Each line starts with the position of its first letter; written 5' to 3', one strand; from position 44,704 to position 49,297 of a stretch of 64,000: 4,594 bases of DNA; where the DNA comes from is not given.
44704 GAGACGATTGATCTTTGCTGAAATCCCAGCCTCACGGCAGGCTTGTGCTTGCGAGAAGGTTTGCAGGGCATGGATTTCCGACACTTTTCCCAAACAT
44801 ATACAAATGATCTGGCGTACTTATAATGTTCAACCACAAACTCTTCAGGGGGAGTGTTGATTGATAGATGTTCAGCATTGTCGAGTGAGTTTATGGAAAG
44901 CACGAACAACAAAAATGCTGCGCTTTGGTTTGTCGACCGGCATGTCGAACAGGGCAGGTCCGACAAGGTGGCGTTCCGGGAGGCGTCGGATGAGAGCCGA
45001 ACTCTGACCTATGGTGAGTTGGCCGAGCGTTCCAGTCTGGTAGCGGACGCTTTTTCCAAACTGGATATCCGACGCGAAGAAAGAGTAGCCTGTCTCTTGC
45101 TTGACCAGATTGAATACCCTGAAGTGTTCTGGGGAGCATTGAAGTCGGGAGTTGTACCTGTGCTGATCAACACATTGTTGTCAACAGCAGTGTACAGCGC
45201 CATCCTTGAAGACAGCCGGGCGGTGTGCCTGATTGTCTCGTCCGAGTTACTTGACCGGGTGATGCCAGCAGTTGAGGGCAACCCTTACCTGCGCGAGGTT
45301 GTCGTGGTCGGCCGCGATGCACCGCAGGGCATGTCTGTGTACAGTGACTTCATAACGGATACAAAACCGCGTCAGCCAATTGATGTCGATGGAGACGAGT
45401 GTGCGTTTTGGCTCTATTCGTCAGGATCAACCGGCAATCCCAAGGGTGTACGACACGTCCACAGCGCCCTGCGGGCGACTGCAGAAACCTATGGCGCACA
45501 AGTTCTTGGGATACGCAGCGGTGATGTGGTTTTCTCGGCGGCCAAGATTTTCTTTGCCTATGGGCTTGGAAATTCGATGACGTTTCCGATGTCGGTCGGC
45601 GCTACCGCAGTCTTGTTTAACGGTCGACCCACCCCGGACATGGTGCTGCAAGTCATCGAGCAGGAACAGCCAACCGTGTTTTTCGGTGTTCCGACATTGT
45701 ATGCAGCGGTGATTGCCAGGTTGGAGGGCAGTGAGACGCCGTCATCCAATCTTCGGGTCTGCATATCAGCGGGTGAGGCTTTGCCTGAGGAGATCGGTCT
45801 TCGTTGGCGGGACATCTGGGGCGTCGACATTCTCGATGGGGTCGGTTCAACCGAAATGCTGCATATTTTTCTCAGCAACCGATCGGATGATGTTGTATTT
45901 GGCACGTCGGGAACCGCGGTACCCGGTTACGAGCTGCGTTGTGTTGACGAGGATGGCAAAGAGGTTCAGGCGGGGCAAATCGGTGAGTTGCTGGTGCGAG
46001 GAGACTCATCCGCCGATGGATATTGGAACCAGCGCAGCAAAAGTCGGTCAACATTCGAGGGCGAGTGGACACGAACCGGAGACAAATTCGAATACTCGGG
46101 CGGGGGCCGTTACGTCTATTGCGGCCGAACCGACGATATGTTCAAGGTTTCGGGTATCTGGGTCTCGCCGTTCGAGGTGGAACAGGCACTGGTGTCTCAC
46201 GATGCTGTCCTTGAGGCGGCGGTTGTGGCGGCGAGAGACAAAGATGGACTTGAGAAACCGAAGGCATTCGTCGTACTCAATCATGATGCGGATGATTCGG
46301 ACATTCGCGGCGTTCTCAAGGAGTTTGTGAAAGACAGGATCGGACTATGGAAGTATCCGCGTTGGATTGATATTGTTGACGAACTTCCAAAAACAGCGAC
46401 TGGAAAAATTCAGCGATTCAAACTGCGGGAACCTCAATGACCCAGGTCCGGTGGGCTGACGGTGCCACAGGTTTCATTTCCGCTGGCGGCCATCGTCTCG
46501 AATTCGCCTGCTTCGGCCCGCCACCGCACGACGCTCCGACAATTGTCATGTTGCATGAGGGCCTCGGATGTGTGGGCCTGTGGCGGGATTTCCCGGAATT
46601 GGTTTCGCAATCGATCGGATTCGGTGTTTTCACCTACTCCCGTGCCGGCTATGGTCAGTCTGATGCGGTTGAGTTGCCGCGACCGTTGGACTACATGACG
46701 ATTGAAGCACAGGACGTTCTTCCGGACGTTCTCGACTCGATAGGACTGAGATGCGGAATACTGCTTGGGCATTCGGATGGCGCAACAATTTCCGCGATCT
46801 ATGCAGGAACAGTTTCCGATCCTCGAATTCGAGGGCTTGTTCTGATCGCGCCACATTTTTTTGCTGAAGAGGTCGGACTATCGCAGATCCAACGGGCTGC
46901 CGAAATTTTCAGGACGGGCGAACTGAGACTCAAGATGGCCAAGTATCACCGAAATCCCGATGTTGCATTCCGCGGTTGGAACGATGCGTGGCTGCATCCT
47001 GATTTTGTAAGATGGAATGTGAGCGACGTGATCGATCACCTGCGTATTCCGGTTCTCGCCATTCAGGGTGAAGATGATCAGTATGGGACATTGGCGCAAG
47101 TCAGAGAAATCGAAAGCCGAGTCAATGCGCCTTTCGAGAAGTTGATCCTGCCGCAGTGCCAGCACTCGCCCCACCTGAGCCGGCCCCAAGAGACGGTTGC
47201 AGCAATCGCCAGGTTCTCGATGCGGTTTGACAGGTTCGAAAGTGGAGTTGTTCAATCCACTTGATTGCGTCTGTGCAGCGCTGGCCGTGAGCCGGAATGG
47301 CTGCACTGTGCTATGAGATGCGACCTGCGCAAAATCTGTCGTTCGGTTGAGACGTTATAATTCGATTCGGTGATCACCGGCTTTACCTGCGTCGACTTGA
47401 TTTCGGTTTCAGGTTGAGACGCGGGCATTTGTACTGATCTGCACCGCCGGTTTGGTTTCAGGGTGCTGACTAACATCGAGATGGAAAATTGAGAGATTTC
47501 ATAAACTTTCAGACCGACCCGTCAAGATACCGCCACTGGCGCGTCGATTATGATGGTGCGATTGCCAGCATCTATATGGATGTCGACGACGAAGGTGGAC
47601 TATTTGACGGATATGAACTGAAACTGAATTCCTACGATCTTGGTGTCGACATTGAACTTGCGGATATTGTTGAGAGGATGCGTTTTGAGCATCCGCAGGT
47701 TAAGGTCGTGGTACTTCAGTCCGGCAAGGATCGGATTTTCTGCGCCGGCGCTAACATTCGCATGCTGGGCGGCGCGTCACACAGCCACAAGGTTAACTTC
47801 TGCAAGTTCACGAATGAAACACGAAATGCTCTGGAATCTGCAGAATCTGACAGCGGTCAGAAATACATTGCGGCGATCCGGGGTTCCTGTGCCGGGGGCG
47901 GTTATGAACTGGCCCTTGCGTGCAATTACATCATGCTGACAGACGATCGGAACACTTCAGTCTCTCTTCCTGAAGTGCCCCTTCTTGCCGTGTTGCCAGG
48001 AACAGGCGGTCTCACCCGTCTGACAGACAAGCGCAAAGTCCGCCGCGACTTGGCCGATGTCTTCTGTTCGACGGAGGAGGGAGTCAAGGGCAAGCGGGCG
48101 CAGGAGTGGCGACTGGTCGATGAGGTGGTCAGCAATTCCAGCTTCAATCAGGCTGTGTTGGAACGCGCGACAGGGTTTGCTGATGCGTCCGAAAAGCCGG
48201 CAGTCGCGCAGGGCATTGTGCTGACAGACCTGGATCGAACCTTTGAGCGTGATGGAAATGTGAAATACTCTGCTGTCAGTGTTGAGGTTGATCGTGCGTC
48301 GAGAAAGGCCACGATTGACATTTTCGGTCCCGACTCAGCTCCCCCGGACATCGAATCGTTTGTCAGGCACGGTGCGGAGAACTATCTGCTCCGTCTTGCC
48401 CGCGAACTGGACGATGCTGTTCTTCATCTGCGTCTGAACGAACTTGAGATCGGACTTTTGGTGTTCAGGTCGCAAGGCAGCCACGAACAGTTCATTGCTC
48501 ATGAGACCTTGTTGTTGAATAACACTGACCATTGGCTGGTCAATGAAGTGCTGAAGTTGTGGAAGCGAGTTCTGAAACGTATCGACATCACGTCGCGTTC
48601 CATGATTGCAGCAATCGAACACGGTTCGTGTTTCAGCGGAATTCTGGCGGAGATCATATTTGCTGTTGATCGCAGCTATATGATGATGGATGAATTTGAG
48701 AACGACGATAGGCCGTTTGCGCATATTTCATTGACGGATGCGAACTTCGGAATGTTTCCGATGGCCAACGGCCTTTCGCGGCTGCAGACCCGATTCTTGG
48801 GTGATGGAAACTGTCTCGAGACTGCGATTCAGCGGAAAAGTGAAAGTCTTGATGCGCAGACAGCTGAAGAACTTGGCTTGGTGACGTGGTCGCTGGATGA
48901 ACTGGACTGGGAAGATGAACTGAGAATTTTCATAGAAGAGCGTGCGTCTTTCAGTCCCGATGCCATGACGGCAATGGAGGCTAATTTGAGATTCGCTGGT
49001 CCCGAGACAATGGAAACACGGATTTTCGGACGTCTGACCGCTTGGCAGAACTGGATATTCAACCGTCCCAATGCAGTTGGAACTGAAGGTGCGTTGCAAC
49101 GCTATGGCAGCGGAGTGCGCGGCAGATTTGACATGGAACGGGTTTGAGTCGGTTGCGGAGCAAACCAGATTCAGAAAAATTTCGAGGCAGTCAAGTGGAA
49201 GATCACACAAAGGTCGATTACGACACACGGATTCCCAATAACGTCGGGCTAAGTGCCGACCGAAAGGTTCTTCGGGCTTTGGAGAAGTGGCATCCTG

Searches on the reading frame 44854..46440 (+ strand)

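Call 54: search_protein_families(library=pfam, proteins=[window:44854-46440:+], max_evalue=0.00001)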
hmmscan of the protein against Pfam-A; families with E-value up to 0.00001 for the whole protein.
window:44854-46440:+ (528 aa): 2 families
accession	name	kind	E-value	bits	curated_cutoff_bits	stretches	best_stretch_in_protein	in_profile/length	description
PF00501.34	AMP-binding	-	2.3e-74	250.9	29.9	1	29-391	3-384/384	AMP-binding enzyme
PF13193.12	AMP-binding_C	-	9.3e-21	75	24.5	1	441-518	1-76/76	AMP-binding enzyme C-terminal domain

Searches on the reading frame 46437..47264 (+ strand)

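Call 77: search_protein_families(library=pfam, proteins=[window:46437-47264:+], max_evalue=0.00001)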
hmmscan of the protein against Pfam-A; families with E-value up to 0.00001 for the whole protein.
window:46437-47264:+ (275 aa): 3 families
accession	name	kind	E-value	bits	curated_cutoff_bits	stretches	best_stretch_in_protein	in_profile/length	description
PF00561.26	Abhydrolase_1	-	7.8e-16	58.9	25.8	1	34-142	1-103/245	alpha/beta hydrolase fold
PF12697.13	Abhydrolase_6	-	4.7e-15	57.3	26.3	1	36-256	1-217/217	Alpha/beta hydrolase family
PF12146.15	Hydrolase_4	-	3.1e-08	33.6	27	1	60-229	30-217/239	Serine aminopeptidase, S33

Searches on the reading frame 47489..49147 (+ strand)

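Call 54: search_protein_families(library=pfam, proteins=[window:47489-49147:+], max_evalue=0.00001)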
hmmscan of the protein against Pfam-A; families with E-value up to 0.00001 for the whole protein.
window:47489-49147:+ (552 aa): 2 families
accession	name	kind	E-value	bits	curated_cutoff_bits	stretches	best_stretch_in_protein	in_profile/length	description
PF00378.25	ECH_1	-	3.7e-25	89.1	27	1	46-236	17-196/251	Enoyl-CoA hydratase/isomerase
PF16113.10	ECH_2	-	1.4e-10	41.6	27.2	1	45-221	11-179/335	Enoyl-CoA hydratase/isomerase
